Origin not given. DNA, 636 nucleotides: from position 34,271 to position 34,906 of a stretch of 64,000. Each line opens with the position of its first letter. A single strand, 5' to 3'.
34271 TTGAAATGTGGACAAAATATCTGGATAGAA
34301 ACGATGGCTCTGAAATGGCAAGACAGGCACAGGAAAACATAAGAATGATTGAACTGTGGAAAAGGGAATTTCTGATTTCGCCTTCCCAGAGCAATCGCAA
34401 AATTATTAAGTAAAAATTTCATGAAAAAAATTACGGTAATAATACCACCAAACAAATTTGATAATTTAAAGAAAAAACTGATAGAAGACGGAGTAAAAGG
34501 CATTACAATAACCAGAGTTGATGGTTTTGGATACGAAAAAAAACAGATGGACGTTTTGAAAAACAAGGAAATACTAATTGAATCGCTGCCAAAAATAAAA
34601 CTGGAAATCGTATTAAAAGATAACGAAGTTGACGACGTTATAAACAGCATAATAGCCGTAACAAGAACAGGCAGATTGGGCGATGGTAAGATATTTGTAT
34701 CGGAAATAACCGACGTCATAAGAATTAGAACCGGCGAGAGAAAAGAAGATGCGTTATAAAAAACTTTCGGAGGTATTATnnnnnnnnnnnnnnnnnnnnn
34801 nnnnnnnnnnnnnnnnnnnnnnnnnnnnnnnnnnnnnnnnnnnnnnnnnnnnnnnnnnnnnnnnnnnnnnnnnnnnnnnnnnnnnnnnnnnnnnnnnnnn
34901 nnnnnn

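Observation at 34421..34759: A P-II (GlnB-family) protein encoded inside the chemotaxis operon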

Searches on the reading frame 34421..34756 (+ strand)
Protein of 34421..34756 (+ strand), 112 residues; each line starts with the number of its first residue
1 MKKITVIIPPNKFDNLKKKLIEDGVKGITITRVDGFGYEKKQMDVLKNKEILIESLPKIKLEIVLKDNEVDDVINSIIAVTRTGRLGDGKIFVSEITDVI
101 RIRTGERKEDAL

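Call 3: search_protein_families(library=pfam, proteins=[window:34421-34756:+], max_evalue=0.01)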
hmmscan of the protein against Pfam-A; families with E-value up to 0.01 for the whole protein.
window:34421-34756:+ (112 aa): 1 family
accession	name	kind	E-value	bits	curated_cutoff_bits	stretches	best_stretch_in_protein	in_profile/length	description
PF00543.27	P-II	-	9.2e-26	90.6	25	1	1-106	1-102/102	Nitrogen regulatory protein P-II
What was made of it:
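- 34421..34759 (+): che-type P-II protein, 112 aa (the finding). Pfam PF00543 at E=9e-26 (call 3).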

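Call 4: search_protein_families(library=ncbifam, proteins=[window:34421-34756:+], max_evalue=1)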
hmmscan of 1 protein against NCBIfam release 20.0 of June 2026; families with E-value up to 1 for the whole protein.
window:34421-34756:+ (112 aa): 2 families
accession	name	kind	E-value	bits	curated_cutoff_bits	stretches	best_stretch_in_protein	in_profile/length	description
NF008111.0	PRK10858.1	equivalog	1.2e-30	106.2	202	1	1-111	1-111/112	nitrogen regulatory protein P-II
NF007946.0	PRK10665.1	equivalog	9.1e-29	100.5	181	1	1-112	1-112/112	P-II family nitrogen regulator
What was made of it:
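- On GlnB / GlnK nitrogen regulators (NCBIfam equivalogs NF008111 and NF007946): 106.2 bits against 202, and 100.5 bits against 181 (call 4).
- It scores 106 and 100.5 bits against GlnB and GlnK equivalog cut-offs of 202 and 181 (call 4).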

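Call 5: search_solved_structures(query=window:34421-34756:+, max_evalue=0.01, show_alignments=3)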
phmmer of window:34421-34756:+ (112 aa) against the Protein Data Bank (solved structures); distinct sequences matched with E-value up to 0.01: 41.
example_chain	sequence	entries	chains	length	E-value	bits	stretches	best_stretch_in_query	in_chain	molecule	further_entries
2eg1_A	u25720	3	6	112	7.8e-31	109.5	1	1-111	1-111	Nitrogen regulatory protein P-II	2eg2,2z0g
1hwu_A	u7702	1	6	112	9.1e-30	106.1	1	1-111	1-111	PII PROTEIN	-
2jj4_D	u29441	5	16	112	1.9e-29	105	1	1-112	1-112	NITROGEN REGULATORY PROTEIN P-II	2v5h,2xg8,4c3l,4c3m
3n5b_A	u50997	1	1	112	1.9e-29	105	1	1-111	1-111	Nitrogen regulatory protein P-II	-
2xul_A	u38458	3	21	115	2.1e-29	104.9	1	1-112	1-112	NITROGEN REGULATORY PROTEIN P-II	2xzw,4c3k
8wm7_E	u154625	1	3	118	2.3e-29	104.8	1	1-111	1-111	Nitrogen regulatory protein P-II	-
1qy7_A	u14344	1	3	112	2.5e-29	104.7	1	1-112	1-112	Nitrogen regulatory protein P-II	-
2xbp_A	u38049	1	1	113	9e-29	102.9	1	1-112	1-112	NITROGEN REGULATORY PROTEIN P-II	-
4aff_A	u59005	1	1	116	9.9e-29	102.7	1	1-112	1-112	NITROGEN REGULATORY PROTEIN P-II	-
1pil_A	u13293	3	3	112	1.9e-28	101.8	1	1-110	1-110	SIGNAL TRANSDUCING PROTEIN P2 | PII | Nitrogen regulatory protein P-II 1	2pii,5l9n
2gw8_A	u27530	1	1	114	6.4e-28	100.1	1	1-111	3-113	PII signal transduction protein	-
3lf0_A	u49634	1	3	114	3.1e-27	97.9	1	1-112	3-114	Nitrogen regulatory protein P-II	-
3bzq_A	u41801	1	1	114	3.1e-27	97.9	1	1-112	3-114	Nitrogen regulatory protein P-II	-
2ns1_B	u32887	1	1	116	7.2e-27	96.8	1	1-112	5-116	Nitrogen regulatory protein P-II 2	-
6yc7_A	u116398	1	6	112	7.5e-27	96.7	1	1-112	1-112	PII protein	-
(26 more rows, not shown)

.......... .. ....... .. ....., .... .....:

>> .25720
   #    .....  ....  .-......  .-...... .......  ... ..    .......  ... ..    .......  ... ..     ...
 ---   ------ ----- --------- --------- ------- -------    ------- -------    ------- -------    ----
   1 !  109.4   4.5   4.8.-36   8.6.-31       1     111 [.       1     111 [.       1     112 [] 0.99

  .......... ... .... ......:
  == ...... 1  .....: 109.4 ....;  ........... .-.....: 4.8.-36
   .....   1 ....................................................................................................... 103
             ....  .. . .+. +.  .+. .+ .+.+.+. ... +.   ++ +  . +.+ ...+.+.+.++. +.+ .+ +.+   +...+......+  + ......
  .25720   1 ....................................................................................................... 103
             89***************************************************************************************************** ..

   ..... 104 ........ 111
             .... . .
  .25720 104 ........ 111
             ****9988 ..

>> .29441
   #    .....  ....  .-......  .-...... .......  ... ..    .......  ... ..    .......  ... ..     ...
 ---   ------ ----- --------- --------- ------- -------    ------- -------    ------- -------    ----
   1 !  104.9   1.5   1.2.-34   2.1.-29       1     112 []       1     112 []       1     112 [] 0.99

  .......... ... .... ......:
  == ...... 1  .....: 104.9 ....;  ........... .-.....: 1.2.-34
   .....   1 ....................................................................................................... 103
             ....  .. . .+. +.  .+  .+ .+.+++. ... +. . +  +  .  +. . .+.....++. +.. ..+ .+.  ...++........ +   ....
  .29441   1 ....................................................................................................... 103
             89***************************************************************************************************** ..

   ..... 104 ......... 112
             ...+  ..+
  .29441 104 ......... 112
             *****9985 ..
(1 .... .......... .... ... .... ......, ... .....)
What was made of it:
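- On P-II superfamily, GlnB/GlnK-type (Pfam PF00543): 41 solved P-II chains match at E from 8e-31 to 3e-10 (call 5).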

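Call 9: find_homologous_proteins(query=window:34421-34756:+, max_evalue=1e-10)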
Query window:34421-34756:+ (112 aa): 2881 proteins with E <= 1e-10 among 2904 candidates; the best 120 are listed.
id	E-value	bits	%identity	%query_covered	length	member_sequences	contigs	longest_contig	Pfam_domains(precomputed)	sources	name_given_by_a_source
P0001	1.4e-61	223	100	100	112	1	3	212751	PF00543.28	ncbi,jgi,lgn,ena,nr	ncbi:MAG: P-II family nitrogen regulator [Candidatus Goldbacteria bacterium]|nr:P-II family nitrogen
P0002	2.4e-53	196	86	100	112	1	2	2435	PF00543.28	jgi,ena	-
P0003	6.8e-53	195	85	100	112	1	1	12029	PF00543.28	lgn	-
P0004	4.8e-52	192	84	100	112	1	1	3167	PF00543.28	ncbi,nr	ncbi:MAG: P-II family nitrogen regulator [Candidatus Goldbacteria bacterium]|nr:P-II family nitrogen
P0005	4.8e-52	192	84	100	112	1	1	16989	PF00543.28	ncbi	-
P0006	1.4e-51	191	86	100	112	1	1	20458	PF00543.28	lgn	-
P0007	3.1e-51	190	85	100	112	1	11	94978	PF00543.28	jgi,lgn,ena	jgi:nitrogen regulatory protein P-II 1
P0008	3.2e-51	190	83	100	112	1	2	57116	PF00543.28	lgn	-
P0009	5.8e-51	189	85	100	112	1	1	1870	PF00543.28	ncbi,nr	ncbi:MAG: P-II family nitrogen regulator [Candidatus Goldbacteria bacterium]|nr:P-II family nitrogen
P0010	6.9e-51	188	83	100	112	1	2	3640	PF00543.28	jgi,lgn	jgi:nitrogen regulatory protein P-II 1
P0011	3.7e-50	186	83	100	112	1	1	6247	PF00543.28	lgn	-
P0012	7.3e-50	185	83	100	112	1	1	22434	PF00543.28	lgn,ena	-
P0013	8.4e-38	146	61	100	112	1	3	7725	PF00543.28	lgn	-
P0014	9.1e-38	146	65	100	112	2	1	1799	PF00543.28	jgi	jgi:nitrogen regulatory protein P-II 1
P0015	4.5e-37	144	61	100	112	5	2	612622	PF00543.28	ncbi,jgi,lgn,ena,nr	ncbi:MAG: transcriptional regulator [Candidatus Goldiibacteriota bacterium HGW-Goldbacteria-1]|jgi:n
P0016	4.6e-37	144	61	100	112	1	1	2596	PF00543.28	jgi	jgi:nitrogen regulatory protein P-II 1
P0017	5.8e-37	144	61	100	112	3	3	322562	PF00543.28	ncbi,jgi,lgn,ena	jgi:nitrogen regulatory protein P-II 1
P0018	9.1e-37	143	62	100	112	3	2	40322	PF00543.28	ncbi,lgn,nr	ncbi:MAG: P-II family nitrogen regulator [Candidatus Goldbacteria bacterium]|nr:P-II family nitrogen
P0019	1.4e-36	143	61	100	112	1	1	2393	PF00543.28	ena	-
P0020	1.8e-36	142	60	100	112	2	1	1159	PF00543.28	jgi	jgi:nitrogen regulatory protein PII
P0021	2.7e-36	142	61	100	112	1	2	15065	PF00543.28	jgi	jgi:nitrogen regulatory protein PII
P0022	4.2e-36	141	58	100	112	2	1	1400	PF00543.28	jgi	jgi:nitrogen regulatory protein P-II 1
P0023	7.4e-36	140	61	100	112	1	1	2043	PF00543.28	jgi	jgi:nitrogen regulatory protein PII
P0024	7.7e-36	140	60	100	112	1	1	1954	PF00543.28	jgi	jgi:nitrogen regulatory protein PII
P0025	8.9e-36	140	58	100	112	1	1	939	PF00543.28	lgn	-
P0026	9.2e-36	140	61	100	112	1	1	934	PF00543.28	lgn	-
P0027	1.1e-35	140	57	100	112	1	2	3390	PF00543.28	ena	-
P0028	1.2e-35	139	59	100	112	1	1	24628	PF00543.28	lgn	-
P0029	1.4e-35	139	60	100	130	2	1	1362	PF00543.28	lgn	-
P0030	2.1e-35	139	58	100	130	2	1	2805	PF00543.28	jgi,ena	-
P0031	3.3e-35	138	58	100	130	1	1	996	PF00543.28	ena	-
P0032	3.3e-35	138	59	100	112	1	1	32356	PF00543.28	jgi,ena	-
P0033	3.9e-35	138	54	100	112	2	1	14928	PF00543.28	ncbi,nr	ncbi:MAG: P-II family nitrogen regulator [Spirochaetia bacterium]|nr:P-II family nitrogen regulator 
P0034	6.5e-35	137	46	98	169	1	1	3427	PF00543.28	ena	-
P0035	8.0e-35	137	57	100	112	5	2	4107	PF00543.28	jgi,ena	-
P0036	9.6e-35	137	57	100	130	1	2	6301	PF00543.28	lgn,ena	-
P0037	1.8e-34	136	59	100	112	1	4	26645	PF00543.28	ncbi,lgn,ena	-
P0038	2.2e-34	135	57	100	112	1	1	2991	PF00543.28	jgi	jgi:nitrogen regulatory protein PII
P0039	2.3e-34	135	57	100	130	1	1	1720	PF00543.28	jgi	jgi:nitrogen regulatory protein P-II 1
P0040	2.7e-34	135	59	100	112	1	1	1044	PF00543.28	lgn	-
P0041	3.7e-34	135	56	100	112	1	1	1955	PF00543.28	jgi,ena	-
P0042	4.0e-34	135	60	100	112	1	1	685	PF00543.28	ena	-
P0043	5.4e-34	134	58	100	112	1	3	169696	PF00543.28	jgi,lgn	jgi:nitrogen regulatory protein P-II 1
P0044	1.8e-33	132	57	97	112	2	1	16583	PF00543.28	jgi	jgi:nitrogen regulatory protein P-II 1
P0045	2.1e-33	132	52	100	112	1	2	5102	PF00543.28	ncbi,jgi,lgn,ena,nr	ncbi:MAG TPA: P-II family nitrogen regulator [Firmicutes bacterium]|nr:P-II family nitrogen regulato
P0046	2.9e-32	129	53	100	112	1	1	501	PF00543.28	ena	-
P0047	1.0e-31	127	54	100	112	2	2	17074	PF00543.28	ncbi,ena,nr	ncbi:MAG TPA: P-II family nitrogen regulator [bacterium]|nr:P-II family nitrogen regulator [bacteriu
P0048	4.0e-31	125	55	94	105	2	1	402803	PF00543.28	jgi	jgi:nitrogen regulatory protein P-II 1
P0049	4.6e-31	125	55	100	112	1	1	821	PF00543.28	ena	-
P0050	7.7e-31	124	55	100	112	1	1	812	PF00543.28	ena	-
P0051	8.0e-31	124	56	100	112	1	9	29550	PF00543.28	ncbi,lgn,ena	-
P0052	8.9e-31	124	55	100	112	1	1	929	PF00543.28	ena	-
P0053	1.1e-30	124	54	100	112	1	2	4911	PF00543.28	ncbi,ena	-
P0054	3.0e-30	122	54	100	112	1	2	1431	PF00543.28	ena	-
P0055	3.3e-30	122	54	100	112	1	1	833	PF00543.28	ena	-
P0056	4.1e-30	122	54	100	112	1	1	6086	PF00543.28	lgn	-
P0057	6.1e-30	121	54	100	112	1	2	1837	PF00543.28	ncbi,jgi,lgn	ncbi:MAG: P-II family nitrogen regulator [Fidelibacterota bacterium]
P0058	6.4e-30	121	54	100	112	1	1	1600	PF00543.28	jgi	jgi:nitrogen regulatory protein P-II 1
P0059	6.6e-30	121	52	100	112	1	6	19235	PF00543.28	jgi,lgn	-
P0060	9.5e-30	121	54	100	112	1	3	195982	PF00543.28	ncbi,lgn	-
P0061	9.8e-30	121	54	100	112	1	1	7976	PF00543.28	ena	-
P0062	1.2e-29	120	52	100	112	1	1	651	PF00543.28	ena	-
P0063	1.6e-29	120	54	100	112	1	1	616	PF00543.28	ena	-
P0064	3.5e-29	119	53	100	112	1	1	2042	PF00543.28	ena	-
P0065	3.7e-29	119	53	100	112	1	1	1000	PF00543.28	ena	-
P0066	3.9e-29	119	53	100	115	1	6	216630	PF00543.28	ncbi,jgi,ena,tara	jgi:nitrogen regulatory protein P-II 1|tara:strand:+ start:156 stop:503 length:348 start_codon:yes s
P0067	5.1e-29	118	54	100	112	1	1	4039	PF00543.28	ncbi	ncbi:MAG: P-II family nitrogen regulator [Nitrospinaceae bacterium]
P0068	7.0e-29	118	53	100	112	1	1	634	PF00543.28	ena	-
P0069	7.2e-29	118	52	100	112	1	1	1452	PF00543.28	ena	-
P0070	7.7e-29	118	53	100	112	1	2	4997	PF00543.28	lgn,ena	-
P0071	8.5e-29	118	53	100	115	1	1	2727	PF00543.28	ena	-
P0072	1.0e-28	117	53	100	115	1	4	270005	PF00543.28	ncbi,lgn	-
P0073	1.1e-28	117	54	100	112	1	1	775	PF00543.28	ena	-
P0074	1.3e-28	117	53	100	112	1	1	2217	PF00543.28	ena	-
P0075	1.5e-28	117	53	100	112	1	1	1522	PF00543.28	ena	-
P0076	1.7e-28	117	52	100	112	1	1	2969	PF00543.28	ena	-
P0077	1.8e-28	116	53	100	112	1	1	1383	PF00543.28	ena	-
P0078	1.9e-28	116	53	100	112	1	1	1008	PF00543.28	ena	-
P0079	2.0e-28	116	52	100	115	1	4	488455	PF00543.28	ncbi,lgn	-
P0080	2.0e-28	116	53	100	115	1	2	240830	PF00543.28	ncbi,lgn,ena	-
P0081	2.1e-28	116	53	100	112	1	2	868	PF00543.28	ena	-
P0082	2.2e-28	116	53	100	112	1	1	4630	PF00543.28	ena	-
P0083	2.2e-28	116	51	100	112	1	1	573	PF00543.28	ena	-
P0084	2.3e-28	116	54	100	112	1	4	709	PF00543.28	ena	-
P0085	2.3e-28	116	52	100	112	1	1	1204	PF00543.28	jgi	-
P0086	2.4e-28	116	51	100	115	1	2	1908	PF00543.28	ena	-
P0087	2.6e-28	116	53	100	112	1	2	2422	PF00543.28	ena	-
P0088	2.6e-28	116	53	100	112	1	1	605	PF00543.28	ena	-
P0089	2.7e-28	116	51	100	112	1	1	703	PF00543.28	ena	-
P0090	3.0e-28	116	53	100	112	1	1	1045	PF00543.28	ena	-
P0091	3.0e-28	116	54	100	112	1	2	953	PF00543.28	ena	-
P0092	3.1e-28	116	54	100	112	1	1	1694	PF00543.28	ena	-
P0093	3.1e-28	116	53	100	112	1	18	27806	PF00543.28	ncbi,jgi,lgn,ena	jgi:nitrogen regulatory protein P-II 1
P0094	3.2e-28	116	53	100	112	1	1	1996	PF00543.28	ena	-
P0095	3.2e-28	116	53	100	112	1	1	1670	PF00543.28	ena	-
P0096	3.3e-28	116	53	100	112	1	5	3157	PF00543.28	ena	-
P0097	3.5e-28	116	53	100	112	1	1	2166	PF00543.28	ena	-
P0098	3.7e-28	115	53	100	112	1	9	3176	PF00543.28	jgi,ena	jgi:nitrogen regulatory protein P-II 1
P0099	3.8e-28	115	52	100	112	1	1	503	PF00543.28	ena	-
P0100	3.9e-28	115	53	100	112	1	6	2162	PF00543.28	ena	-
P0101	4.1e-28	115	53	100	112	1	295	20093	PF00543.28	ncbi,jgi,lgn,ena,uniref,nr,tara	ncbi:MAG: P-II family nitrogen regulator [Nitrospinales bacterium]|jgi:nitrogen regulatory protein P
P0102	4.1e-28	115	54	100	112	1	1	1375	PF00543.28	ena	-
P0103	4.2e-28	115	53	100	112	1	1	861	PF00543.28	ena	-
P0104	4.3e-28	115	53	100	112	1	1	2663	PF00543.28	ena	-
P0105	4.3e-28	115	53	100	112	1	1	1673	PF00543.28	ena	-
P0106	4.3e-28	115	52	100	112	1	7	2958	PF00543.28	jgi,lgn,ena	jgi:nitrogen regulatory protein PII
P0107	4.3e-28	115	53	100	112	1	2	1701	PF00543.28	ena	-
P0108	4.4e-28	115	53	100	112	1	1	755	PF00543.28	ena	-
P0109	4.4e-28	115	52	100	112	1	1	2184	PF00543.28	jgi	-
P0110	4.5e-28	115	53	100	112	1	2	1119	PF00543.28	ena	-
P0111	4.5e-28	115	53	100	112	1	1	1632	PF00543.28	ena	-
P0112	4.8e-28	115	52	100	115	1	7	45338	PF00543.28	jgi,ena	jgi:nitrogen regulatory protein P-II 1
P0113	4.8e-28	115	52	100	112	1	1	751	PF00543.28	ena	-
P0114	4.8e-28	115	53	100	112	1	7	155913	PF00543.28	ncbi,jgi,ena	-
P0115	4.9e-28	115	53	100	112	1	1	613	PF00543.28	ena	-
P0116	5.0e-28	115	53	100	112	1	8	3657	PF00543.28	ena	-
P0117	5.0e-28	115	52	100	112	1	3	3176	PF00543.28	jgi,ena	-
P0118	5.1e-28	115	54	100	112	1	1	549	PF00543.28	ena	-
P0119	5.1e-28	115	53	100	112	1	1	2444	PF00543.28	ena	-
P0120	5.2e-28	115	53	100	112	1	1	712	PF00543.28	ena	-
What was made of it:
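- Sources annotate it as 'P-II family nitrogen regulator' (call 9).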

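Call 12: find_encoding_contigs(protein=P0007, flank=10000, max_places=2)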
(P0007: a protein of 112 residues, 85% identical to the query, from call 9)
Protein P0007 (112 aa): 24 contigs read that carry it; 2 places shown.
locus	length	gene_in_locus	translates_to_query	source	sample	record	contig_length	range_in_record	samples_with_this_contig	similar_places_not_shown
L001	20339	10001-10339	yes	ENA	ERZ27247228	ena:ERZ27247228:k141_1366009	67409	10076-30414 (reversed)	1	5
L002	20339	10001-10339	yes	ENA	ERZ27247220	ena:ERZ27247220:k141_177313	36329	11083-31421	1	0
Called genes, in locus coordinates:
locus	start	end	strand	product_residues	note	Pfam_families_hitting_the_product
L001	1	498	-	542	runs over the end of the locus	PF00930:DPPIV_N (faint), PF26549:Tricorn_N, PF00691:OmpA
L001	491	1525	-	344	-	PF00930:DPPIV_N (faint), PF23389:Beta-prop_WDR19_1st (faint), PF26549:Tricorn_N, PF07676:PD40, PF26550:Tricorn_2nd (weak), PF26549:Tricorn_N (weak)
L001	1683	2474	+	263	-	-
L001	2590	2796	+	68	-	PF00313:CSD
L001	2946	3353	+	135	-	-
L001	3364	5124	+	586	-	-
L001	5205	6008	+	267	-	PF03705:CheR_N, PF13847:Methyltransf_31 (faint), PF01739:CheR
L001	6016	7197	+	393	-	-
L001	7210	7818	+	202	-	PF01584:CheW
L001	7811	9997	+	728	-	-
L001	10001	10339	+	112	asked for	PF00543:P-II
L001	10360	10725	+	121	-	PF00072:Response_reg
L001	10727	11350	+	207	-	PF13690:CheX (faint), PF04509:CheC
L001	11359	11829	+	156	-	PF03975:CheD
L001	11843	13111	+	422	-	-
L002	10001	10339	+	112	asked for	PF00543:P-II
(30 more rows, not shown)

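Call 13: find_encoding_contigs(protein=P0015, flank=10000, max_places=2)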
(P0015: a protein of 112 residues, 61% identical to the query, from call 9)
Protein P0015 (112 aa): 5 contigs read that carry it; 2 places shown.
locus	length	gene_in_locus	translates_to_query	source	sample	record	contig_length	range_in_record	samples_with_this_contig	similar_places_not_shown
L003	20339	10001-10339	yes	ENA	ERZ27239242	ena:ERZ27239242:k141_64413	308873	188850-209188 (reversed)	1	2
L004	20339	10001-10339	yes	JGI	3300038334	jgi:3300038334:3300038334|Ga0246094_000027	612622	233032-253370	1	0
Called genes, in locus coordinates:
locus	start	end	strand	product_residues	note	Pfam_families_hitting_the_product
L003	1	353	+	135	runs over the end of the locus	PF02082:Rrf2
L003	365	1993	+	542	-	PF03063:Prismane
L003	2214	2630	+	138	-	-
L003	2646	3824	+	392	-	-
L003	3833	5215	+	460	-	PF13487:HD_5, PF01966:HD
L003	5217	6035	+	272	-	PF03705:CheR_N, PF01739:CheR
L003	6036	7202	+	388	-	-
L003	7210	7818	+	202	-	PF01584:CheW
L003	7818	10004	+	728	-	-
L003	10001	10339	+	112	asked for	PF00543:P-II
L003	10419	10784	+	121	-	PF00072:Response_reg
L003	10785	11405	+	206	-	PF13690:CheX (faint), PF04509:CheC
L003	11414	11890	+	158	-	PF03975:CheD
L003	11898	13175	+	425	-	-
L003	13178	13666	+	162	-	PF01584:CheW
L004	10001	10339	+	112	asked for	PF00543:P-II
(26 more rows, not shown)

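Call 14: find_encoding_contigs(protein=P0017, flank=10000, max_places=2)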
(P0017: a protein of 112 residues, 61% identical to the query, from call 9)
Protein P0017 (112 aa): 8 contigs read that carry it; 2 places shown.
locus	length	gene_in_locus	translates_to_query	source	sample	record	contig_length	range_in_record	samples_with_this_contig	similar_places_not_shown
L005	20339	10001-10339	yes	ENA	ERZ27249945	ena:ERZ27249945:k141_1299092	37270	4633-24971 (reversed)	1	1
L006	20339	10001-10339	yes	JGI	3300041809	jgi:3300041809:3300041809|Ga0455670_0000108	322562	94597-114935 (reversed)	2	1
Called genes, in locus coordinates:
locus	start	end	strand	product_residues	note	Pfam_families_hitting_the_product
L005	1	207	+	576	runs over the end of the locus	PF00587:tRNA-synt_2b, PF04073:tRNA_edit, PF03129:HGTP_anticodon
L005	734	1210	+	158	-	-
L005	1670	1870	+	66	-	PF00313:CSD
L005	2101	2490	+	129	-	-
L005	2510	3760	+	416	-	-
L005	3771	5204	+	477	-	PF13487:HD_5, PF01966:HD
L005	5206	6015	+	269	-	PF03705:CheR_N, PF01739:CheR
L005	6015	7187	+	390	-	-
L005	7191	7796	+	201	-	PF01584:CheW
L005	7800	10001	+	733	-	-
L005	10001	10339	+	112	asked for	PF00543:P-II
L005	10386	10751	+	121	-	PF00072:Response_reg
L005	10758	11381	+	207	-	PF13690:CheX (faint), PF04509:CheC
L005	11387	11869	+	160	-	PF03975:CheD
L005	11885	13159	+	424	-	-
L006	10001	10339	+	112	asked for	PF00543:P-II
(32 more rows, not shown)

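Call 15: find_encoding_contigs(protein=P0033, flank=10000, max_places=1)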
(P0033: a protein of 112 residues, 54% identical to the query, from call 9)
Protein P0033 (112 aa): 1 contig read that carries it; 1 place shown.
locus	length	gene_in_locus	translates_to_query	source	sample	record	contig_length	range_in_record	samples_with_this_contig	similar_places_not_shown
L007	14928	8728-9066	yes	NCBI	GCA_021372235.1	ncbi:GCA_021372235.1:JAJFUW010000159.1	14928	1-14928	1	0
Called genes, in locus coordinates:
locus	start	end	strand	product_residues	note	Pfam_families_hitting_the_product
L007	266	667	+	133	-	-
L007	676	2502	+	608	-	-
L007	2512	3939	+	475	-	PF13487:HD_5, PF01966:HD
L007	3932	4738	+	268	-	PF03705:CheR_N, PF01739:CheR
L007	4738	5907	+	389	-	-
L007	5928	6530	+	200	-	PF01584:CheW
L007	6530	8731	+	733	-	-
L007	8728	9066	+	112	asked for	PF00543:P-II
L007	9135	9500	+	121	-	PF00072:Response_reg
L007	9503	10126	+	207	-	PF13690:CheX (faint), PF04509:CheC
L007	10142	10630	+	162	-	PF03975:CheD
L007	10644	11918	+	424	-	-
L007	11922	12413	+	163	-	PF01584:CheW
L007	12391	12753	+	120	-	PF00072:Response_reg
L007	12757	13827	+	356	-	PF00072:Response_reg, PF01339:CheB_methylest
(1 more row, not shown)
